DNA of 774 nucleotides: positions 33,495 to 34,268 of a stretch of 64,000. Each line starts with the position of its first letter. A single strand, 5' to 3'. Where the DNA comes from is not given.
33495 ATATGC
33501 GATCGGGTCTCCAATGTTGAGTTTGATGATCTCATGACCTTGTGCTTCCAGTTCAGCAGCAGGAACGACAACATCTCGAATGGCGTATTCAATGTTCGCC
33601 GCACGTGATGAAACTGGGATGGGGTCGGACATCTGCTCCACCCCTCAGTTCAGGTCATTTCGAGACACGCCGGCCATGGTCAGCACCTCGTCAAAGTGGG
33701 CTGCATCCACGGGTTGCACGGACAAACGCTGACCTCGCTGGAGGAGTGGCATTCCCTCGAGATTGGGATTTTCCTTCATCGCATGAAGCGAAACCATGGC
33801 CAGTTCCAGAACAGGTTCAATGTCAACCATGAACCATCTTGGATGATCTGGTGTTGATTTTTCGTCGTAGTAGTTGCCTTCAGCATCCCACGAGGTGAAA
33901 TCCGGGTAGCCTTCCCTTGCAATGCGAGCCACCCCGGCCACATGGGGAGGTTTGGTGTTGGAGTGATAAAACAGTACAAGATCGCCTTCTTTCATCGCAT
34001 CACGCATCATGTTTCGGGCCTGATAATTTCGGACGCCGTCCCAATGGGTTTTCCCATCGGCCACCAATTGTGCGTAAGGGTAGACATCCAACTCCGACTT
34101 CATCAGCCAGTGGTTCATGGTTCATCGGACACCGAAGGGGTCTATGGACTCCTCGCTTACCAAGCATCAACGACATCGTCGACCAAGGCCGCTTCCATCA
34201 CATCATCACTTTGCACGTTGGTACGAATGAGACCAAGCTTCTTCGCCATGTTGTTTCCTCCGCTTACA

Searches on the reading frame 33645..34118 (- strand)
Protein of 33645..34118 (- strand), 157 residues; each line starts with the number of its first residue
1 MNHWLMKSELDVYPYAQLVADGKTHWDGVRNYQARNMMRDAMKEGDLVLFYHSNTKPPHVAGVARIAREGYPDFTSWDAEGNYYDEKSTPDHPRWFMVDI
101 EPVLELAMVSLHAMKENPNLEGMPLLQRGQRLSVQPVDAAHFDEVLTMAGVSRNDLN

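Call 79: search_protein_families(library=pfam, proteins=[window:33645-34118:-], max_evalue=0.00001)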
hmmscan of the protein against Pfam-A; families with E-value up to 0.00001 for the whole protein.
window:33645-34118:- (157 aa): 1 family
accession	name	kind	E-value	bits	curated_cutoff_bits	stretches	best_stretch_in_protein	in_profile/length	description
PF01878.24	EVE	-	4.1e-50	170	23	1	2-148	1-145/145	EVE domain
